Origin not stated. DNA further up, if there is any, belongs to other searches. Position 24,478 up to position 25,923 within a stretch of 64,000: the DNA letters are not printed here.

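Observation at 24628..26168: MoeZ-like E1 enzyme with inverted domain order (rhodanese N-terminal, ThiF/MoeB C-terminal) coupled to a JAB/MPN protease, with no adjacent sulfur-carrier gene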

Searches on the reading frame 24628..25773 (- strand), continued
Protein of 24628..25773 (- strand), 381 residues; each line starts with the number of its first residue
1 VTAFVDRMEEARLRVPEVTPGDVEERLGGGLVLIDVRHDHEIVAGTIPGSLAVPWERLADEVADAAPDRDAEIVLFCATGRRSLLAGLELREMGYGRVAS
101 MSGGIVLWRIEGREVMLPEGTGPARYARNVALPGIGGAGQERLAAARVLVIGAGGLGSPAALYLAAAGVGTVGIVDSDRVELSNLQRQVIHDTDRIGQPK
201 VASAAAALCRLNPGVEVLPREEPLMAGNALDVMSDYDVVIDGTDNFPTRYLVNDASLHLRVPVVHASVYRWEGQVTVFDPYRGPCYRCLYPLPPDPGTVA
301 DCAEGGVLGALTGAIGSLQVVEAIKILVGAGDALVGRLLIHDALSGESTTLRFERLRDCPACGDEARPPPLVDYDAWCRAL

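Call 11: find_homologous_proteins(query=window:24628-25773:-, max_evalue=1e-30)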
Query window:24628-25773:- (381 aa): 8000 proteins with E <= 1e-30 among 8000 candidates; the best 120 are listed.
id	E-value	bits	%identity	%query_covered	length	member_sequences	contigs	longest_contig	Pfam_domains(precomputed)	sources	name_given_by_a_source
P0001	6.9e-241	817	96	100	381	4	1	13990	PF00899.28,PF00581.26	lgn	-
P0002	1.4e-143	497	62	97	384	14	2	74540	PF00899.28,PF00581.26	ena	-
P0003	3.3e-140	486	60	99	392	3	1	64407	PF00899.28,PF00581.26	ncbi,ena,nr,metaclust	ncbi:MAG: molybdopterin biosynthesis protein MoeB [Actinobacteria bacterium RBG_16_68_21]|nr:MAG: mo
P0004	5.7e-139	482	59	99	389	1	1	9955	PF00899.28,PF00581.26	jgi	jgi:molybdopterin/thiamine biosynthesis adenylyltransferase/rhodanese-related sulfurtransferase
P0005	1.5e-138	480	58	99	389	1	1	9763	PF00899.28,PF00581.26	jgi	jgi:molybdopterin/thiamine biosynthesis adenylyltransferase/rhodanese-related sulfurtransferase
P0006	3.5e-138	479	59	99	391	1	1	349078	PF00899.28,PF00581.26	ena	-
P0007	1.6e-137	477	60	99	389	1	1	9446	PF00899.28,PF00581.26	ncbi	-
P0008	3.0e-137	476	56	99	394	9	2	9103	PF00899.28,PF00581.26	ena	-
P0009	7.2e-137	475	60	97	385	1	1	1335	PF00899.28,PF00581.26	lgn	-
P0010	1.5e-135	470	57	99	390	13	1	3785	PF00899.28,PF00581.26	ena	-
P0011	1.9e-135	470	61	97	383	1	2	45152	PF00899.28,PF00581.26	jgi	jgi:sulfur-carrier protein adenylyltransferase/sulfurtransferase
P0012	3.2e-135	469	56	99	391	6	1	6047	PF00899.28,PF00581.26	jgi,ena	-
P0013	3.6e-135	469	57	99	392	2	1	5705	PF00899.28,PF00581.26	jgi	jgi:molybdopterin/thiamine biosynthesis adenylyltransferase/rhodanese-related sulfurtransferase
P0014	4.1e-135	469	61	97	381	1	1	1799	PF00899.28,PF00581.26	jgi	jgi:sulfur-carrier protein adenylyltransferase/sulfurtransferase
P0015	1.3e-134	467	59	99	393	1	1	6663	PF00899.28,PF00581.26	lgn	-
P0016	1.4e-134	467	59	99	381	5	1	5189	PF00899.28,PF00581.26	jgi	jgi:sulfur-carrier protein adenylyltransferase/sulfurtransferase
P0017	1.6e-134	467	57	99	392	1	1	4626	PF00899.28,PF00581.26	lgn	-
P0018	1.9e-134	467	58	98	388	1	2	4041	PF00899.28,PF00581.26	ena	-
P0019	3.7e-134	466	59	99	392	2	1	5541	PF00899.28,PF00581.26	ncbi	ncbi:MAG: molybdopterin-synthase adenylyltransferase MoeB [Actinomycetota bacterium]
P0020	2.4e-133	463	57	99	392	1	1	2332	PF00899.28,PF00581.26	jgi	jgi:molybdopterin/thiamine biosynthesis adenylyltransferase/rhodanese-related sulfurtransferase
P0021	6.6e-133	462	59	99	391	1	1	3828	PF00899.28,PF00581.26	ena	-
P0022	1.5e-132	460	60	99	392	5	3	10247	PF00899.28,PF00581.26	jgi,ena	-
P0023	1.9e-132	460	59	99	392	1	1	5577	PF00899.28,PF00581.26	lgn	-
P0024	2.3e-132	460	58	97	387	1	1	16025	PF00899.28,PF00581.26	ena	-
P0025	3.6e-132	459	59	99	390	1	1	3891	PF00899.28,PF00581.26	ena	-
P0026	4.0e-132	459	59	99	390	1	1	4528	PF00899.28,PF00581.26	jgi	-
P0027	4.8e-132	459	59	99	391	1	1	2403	PF00899.28,PF00581.26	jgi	jgi:molybdopterin/thiamine biosynthesis adenylyltransferase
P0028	5.1e-132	459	58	100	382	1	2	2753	PF00899.28,PF00581.26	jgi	jgi:sulfur-carrier protein adenylyltransferase/sulfurtransferase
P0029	6.4e-132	458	59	99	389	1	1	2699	PF00899.28,PF00581.26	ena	-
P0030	7.4e-132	458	59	98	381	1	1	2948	PF00899.28,PF00581.26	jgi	jgi:molybdopterin/thiamine biosynthesis adenylyltransferase/rhodanese-related sulfurtransferase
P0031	1.5e-131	457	57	97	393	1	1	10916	PF00899.28,PF00581.26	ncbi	-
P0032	2.6e-131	456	57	99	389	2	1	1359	PF00899.28,PF00581.26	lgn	-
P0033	3.4e-131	456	59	99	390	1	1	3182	PF00899.28,PF00581.26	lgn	-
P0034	5.1e-131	455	61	91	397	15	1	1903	PF00899.28,PF00581.26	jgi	jgi:molybdopterin/thiamine biosynthesis adenylyltransferase/rhodanese-related sulfurtransferase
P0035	5.9e-131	455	59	98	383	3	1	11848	PF00899.28,PF00581.26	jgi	-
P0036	6.6e-131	455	56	99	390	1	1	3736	PF00899.28,PF00581.26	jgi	-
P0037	1.8e-130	454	56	99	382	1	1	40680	PF00899.28,PF00581.26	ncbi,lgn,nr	ncbi:MAG: molybdopterin-synthase adenylyltransferase MoeB [Acidimicrobiia bacterium]|nr:molybdopteri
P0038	2.2e-130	453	58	98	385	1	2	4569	PF00899.28,PF00581.26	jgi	jgi:sulfur-carrier protein adenylyltransferase/sulfurtransferase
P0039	2.8e-130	453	58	99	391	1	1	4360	PF00899.28,PF00581.26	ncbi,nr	ncbi:MAG: molybdopterin-synthase adenylyltransferase MoeB [Actinomycetota bacterium]|nr:molybdopteri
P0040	8.5e-130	451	55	99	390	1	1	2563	PF00899.28,PF00581.26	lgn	-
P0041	9.3e-130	451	56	99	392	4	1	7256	PF00899.28,PF00581.26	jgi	jgi:molybdopterin/thiamine biosynthesis adenylyltransferase/rhodanese-related sulfurtransferase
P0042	1.2e-129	451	55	99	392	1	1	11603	PF00899.28,PF00581.26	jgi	jgi:molybdopterin/thiamine biosynthesis adenylyltransferase/rhodanese-related sulfurtransferase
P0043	1.3e-129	451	60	91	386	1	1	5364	PF00899.28,PF00581.26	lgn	-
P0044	1.7e-129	450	55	99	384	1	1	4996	PF00899.28,PF00581.26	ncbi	ncbi:MAG: molybdopterin-synthase adenylyltransferase MoeB [Acidimicrobiia bacterium]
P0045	2.5e-129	450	56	99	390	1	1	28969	PF00899.28,PF00581.26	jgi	jgi:molybdopterin/thiamine biosynthesis adenylyltransferase/rhodanese-related sulfurtransferase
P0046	2.6e-129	450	57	99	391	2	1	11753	PF00899.28,PF00581.26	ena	-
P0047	2.7e-129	450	58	98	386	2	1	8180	PF00899.28,PF00581.26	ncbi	-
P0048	3.8e-129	449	55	99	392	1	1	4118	PF00899.28,PF00581.26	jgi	jgi:molybdopterin/thiamine biosynthesis adenylyltransferase/rhodanese-related sulfurtransferase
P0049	5.6e-129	449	58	99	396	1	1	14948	PF00899.28,PF00581.26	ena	-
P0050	6.2e-129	449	56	99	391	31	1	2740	PF00899.28,PF00581.26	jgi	jgi:molybdopterin/thiamine biosynthesis adenylyltransferase/rhodanese-related sulfurtransferase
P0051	6.2e-129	449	57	99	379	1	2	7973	PF00899.28,PF00581.26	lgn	-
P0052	7.4e-129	448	54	99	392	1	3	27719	PF00899.28,PF00581.26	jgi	jgi:molybdopterin/thiamine biosynthesis adenylyltransferase/rhodanese-related sulfurtransferase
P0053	9.7e-129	448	55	99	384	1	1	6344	PF00899.28,PF00581.26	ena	-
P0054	1.1e-128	448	55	99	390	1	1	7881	PF00899.28,PF00581.26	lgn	-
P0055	1.3e-128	447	55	99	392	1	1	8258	PF00899.28,PF00581.26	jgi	jgi:molybdopterin/thiamine biosynthesis adenylyltransferase/rhodanese-related sulfurtransferase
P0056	1.7e-128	447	56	99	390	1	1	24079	PF00899.28,PF00581.26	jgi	jgi:molybdopterin/thiamine biosynthesis adenylyltransferase/rhodanese-related sulfurtransferase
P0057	1.8e-128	447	56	98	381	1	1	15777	PF00899.28,PF00581.26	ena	-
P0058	1.8e-128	447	56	99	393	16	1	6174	PF00899.28,PF00581.26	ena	-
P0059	2.3e-128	447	60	91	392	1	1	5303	PF00899.28,PF00581.26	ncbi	-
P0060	3.0e-128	446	58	96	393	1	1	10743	PF00899.28,PF00581.26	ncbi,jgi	-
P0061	3.4e-128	446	55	99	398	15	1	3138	PF00899.28,PF00581.26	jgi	jgi:molybdopterin/thiamine biosynthesis adenylyltransferase/rhodanese-related sulfurtransferase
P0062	4.9e-128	446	59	91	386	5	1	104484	PF00899.28,PF00581.26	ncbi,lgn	ncbi:MAG: molybdopterin-synthase adenylyltransferase MoeB [Acidimicrobiia bacterium]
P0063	5.2e-128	445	56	99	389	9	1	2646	PF00899.28,PF00581.26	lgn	-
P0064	5.4e-128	445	55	99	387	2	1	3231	PF00899.28,PF00581.26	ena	-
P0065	6.2e-128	445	56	99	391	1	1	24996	PF00899.28,PF00581.26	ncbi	-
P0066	6.6e-128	445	56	99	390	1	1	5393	PF00899.28,PF00581.26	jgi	jgi:molybdopterin/thiamine biosynthesis adenylyltransferase/rhodanese-related sulfurtransferase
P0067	7.2e-128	445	56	99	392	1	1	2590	PF00899.28,PF00581.26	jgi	jgi:molybdopterin/thiamine biosynthesis adenylyltransferase/rhodanese-related sulfurtransferase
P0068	7.4e-128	445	54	99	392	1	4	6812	PF00899.28,PF00581.26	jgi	jgi:sulfur-carrier protein adenylyltransferase/sulfurtransferase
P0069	7.8e-128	445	57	98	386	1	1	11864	PF00899.28,PF00581.26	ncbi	-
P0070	8.6e-128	445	55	99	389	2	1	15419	PF00899.28,PF00581.26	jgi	jgi:molybdopterin/thiamine biosynthesis adenylyltransferase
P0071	9.2e-128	445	58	99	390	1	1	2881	PF00899.28,PF00581.26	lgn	-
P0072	1.0e-127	445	57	97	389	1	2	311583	PF00899.28,PF00581.26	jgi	jgi:sulfur-carrier protein adenylyltransferase/sulfurtransferase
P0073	1.1e-127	444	55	97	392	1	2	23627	PF00899.28,PF00581.26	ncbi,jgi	-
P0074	1.2e-127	444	57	98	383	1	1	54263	PF00899.28,PF00581.26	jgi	jgi:molybdopterin/thiamine biosynthesis adenylyltransferase/rhodanese-related sulfurtransferase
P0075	1.4e-127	444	55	99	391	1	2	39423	PF00899.28,PF00581.26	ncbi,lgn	-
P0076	1.5e-127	444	59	97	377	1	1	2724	PF00899.28,PF00581.26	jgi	jgi:molybdopterin/thiamine biosynthesis adenylyltransferase/rhodanese-related sulfurtransferase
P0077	2.1e-127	444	55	99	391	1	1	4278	PF00899.28,PF00581.26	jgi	-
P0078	2.1e-127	444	57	100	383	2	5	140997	PF00899.28,PF00581.26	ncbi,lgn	-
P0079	2.8e-127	443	60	91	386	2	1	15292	PF00899.28,PF00581.26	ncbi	ncbi:MAG: molybdopterin-synthase adenylyltransferase MoeB [Acidimicrobiia bacterium]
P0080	3.1e-127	443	54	99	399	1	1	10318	PF00899.28,PF00581.26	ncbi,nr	ncbi:MAG: molybdopterin-synthase adenylyltransferase MoeB [Actinomycetota bacterium]|nr:molybdopteri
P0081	3.5e-127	443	55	99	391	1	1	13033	PF00899.28,PF00581.26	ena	-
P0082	3.8e-127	443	55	99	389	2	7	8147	PF00899.28,PF00581.26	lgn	-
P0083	4.4e-127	442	56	98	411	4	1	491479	PF00899.28,PF00581.26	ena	-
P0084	4.7e-127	442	55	99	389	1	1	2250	PF00899.28,PF00581.26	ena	-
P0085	5.3e-127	442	54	99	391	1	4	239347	PF00899.28,PF00581.26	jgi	jgi:sulfur-carrier protein adenylyltransferase/sulfurtransferase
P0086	8.0e-127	442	56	99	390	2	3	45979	PF00899.28,PF00581.26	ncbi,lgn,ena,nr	ncbi:MAG: molybdopterin-synthase adenylyltransferase MoeB [Acidimicrobiia bacterium]|nr:molybdopteri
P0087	8.1e-127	442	57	97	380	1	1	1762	PF00899.28,PF00581.26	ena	-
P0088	8.2e-127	442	54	99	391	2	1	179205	PF00899.28,PF00581.26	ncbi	-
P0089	8.8e-127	441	56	99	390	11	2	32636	PF00899.28,PF00581.26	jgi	jgi:molybdopterin/thiamine biosynthesis adenylyltransferase/rhodanese-related sulfurtransferase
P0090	1.6e-126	441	55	99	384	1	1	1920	PF00899.28,PF00581.26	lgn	-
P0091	2.0e-126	440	55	99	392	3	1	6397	PF00899.28,PF00581.26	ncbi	-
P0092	2.0e-126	440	55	98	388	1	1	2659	PF00899.28,PF00581.26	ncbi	ncbi:MAG: molybdopterin-synthase adenylyltransferase MoeB [Acidimicrobiia bacterium]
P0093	2.0e-126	440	56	99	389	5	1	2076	PF00899.28,PF00581.26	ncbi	-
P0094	2.2e-126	440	55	99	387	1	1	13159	PF00899.28,PF00581.26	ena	-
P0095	2.3e-126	440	56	99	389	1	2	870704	PF00899.28,PF00581.26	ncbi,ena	-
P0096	2.7e-126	440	54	99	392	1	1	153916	PF00899.28,PF00581.26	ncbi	-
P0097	3.0e-126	440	53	99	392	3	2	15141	PF00899.28,PF00581.26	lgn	-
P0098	3.5e-126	439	54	99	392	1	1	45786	PF00899.28,PF00581.26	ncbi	-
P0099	3.7e-126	439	54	99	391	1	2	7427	PF00899.28,PF00581.26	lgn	-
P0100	3.8e-126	439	54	99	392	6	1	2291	PF00899.28,PF00581.26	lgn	-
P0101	4.3e-126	439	56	99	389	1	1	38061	PF00899.28,PF00581.26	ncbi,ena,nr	ncbi:MAG TPA: molybdopterin-synthase adenylyltransferase MoeB [Acidimicrobiia bacterium]|nr:molybdop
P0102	5.0e-126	439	54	99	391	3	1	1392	PF00899.28,PF00581.26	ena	-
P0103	5.7e-126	439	56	99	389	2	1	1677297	PF00899.28,PF00581.26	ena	-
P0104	6.2e-126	439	56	99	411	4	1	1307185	PF00899.28,PF00581.26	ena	-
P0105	6.3e-126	439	56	97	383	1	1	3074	PF00899.28,PF00581.26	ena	-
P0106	6.6e-126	439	56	99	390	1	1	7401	PF00899.28,PF00581.26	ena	-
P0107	6.6e-126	439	56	97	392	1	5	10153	PF00899.28,PF00581.26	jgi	jgi:molybdopterin/thiamine biosynthesis adenylyltransferase/rhodanese-related sulfurtransferase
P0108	7.2e-126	438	54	99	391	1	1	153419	PF00899.28,PF00581.26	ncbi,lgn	-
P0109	7.5e-126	438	56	100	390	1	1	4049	PF00899.28,PF00581.26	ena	-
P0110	8.0e-126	438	54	99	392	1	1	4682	PF00899.28,PF00581.26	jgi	jgi:sulfur-carrier protein adenylyltransferase/sulfurtransferase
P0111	1.0e-125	438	56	97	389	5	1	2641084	PF00899.28,PF00581.26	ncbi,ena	-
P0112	1.1e-125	438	55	99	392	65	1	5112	PF00899.28,PF00581.26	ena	-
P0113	1.1e-125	438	53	99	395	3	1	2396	PF00899.28,PF00581.26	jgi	jgi:molybdopterin/thiamine biosynthesis adenylyltransferase/rhodanese-related sulfurtransferase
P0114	1.6e-125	437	56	97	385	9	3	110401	PF00899.28,PF00581.26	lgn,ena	-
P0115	1.8e-125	437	55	99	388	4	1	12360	PF00899.28,PF00581.26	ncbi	ncbi:MAG: molybdopterin-synthase adenylyltransferase MoeB [Acidimicrobiia bacterium]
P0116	1.9e-125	437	55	97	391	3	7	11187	PF00899.28,PF00581.26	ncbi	-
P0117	2.5e-125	437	56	99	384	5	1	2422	PF00899.28,PF00581.26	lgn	-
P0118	2.5e-125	437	55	99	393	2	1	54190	PF00899.28,PF00581.26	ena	-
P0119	2.7e-125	437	54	99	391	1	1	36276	PF00899.28,PF00581.26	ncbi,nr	ncbi:MAG TPA: molybdopterin-synthase adenylyltransferase MoeB [Acidimicrobiia bacterium]|nr:molybdop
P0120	3.1e-125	436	55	97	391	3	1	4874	PF00899.28,PF00581.26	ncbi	-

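Call 12: find_encoding_contigs(protein=P0003, flank=6000, max_places=2)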
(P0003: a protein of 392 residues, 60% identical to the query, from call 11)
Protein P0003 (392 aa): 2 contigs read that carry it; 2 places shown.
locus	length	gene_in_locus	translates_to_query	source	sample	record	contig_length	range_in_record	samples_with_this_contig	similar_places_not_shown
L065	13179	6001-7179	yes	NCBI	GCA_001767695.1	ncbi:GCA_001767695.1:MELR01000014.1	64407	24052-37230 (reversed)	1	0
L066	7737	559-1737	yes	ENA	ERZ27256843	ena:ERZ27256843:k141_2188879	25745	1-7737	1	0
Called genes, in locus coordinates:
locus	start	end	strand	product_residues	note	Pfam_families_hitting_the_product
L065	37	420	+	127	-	-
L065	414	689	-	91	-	-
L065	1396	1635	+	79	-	-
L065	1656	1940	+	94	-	PF02452:PemK_toxin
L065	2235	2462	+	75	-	PF13560:HTH_31, PF01381:HTH_3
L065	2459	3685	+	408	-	PF13657:Couple_hipA, PF07804:HipA_C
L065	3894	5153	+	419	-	-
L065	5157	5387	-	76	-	PF14242:DUF4342 (weak)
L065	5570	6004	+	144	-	PF14464:Prok-JAB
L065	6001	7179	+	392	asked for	PF00581:Rhodanese, PF00899:ThiF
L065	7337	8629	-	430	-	PF07995:GSDH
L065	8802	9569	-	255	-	PF00795:CN_hydrolase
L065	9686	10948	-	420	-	PF01053:Cys_Met_Meta_PP, PF00155:Aminotran_1_2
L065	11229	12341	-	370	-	PF01266:DAO, PF13450:NAD_binding_8 (weak)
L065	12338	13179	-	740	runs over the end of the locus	PF01315:Ald_Xan_dh_C, PF02738:MoCoBD_1, PF20256:MoCoBD_2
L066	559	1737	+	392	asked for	PF00581:Rhodanese, PF00899:ThiF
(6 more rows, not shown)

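Call 13: find_encoding_contigs(protein=P0006, flank=6000, max_places=2)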
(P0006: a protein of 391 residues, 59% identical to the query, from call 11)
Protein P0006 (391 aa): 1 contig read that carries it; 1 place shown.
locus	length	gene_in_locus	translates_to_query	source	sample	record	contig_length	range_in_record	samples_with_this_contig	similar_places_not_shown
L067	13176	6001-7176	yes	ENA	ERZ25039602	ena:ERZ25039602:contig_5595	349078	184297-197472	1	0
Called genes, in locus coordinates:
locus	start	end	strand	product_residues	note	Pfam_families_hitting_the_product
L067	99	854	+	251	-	-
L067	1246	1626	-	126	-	PF16867:DMSP_lyase (faint), PF07883:Cupin_2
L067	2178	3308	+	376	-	PF00266:Aminotran_5, PF01053:Cys_Met_Meta_PP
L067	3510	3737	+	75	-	-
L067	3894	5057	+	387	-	-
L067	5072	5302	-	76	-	-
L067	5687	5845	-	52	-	-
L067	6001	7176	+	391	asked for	PF00581:Rhodanese, PF00899:ThiF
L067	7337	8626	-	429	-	-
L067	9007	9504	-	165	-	PF01053:Cys_Met_Meta_PP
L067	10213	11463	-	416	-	PF01266:DAO, PF13450:NAD_binding_8 (weak)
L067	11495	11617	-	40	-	-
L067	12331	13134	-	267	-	PF02738:MoCoBD_1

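Call 14: find_encoding_contigs(protein=P0111, flank=6000, max_places=2)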
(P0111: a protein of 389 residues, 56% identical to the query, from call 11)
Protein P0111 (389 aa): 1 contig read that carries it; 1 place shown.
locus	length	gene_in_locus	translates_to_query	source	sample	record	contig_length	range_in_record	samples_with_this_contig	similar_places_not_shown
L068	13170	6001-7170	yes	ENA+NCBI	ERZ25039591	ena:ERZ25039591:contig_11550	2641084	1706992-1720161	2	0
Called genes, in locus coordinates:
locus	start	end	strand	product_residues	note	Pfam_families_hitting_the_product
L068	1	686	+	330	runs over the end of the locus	PF00174:Oxidored_molyb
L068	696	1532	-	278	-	PF00581:Rhodanese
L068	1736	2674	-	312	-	PF01118:Semialdhyde_dh, PF22698:Semialdhyde_dhC_1, PF02774:Semialdhyde_dhC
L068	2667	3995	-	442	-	PF00696:AA_kinase, PF04768:NAT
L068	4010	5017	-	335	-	PF02729:OTCace_N, PF00185:OTCace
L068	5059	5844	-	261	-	-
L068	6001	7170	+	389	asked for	PF00581:Rhodanese, PF00899:ThiF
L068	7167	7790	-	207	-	PF04402:SIMPL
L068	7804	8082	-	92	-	PF01035:DNA_binding_1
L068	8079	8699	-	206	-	PF14681:UPRTase, PF00156:Pribosyltran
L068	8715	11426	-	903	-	PF00311:PEPcase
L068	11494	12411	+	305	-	PF13478:XdhC_C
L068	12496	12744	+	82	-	-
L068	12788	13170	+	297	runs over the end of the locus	PF05496:RuvB_N (faint), PF00004:AAA, PF07726:AAA_3 (faint), PF07728:AAA_5, PF13401:AAA_22 (weak)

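Call 24: find_encoding_contigs(protein=P0002, flank=6000, max_places=1)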
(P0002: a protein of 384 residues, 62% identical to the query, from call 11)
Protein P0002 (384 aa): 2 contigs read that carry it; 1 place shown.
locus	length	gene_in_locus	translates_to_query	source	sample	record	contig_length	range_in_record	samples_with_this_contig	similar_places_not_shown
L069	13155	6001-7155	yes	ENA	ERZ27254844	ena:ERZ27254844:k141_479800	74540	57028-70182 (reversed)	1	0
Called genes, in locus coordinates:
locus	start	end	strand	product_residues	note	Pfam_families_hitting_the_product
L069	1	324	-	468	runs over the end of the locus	PF01471:PG_binding_1, PF08823:PG_binding_2 (faint), PF01471:PG_binding_1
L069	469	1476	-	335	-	PF01210:NAD_Gly3P_dh_N, PF03807:F420_oxidored (faint), PF07479:NAD_Gly3P_dh_C, PF20618:GPD_NAD_C_bact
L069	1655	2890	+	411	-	PF13638:PIN_4, PF02562:PhoH, PF13604:AAA_30 (weak), PF13245:AAA_19 (weak)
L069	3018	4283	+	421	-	-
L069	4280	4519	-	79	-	-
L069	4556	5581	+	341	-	PF08240:ADH_N, PF16912:Glu_dehyd_C (weak), PF00107:ADH_zinc_N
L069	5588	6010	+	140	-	PF14464:Prok-JAB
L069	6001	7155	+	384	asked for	PF00581:Rhodanese, PF00899:ThiF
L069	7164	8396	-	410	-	PF07995:GSDH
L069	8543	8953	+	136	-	-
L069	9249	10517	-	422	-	PF18075:FtsX_ECD (faint)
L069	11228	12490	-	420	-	PF01053:Cys_Met_Meta_PP, PF00155:Aminotran_1_2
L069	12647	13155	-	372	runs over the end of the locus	PF01266:DAO, PF07992:Pyr_redox_2 (weak), PF13450:NAD_binding_8 (weak)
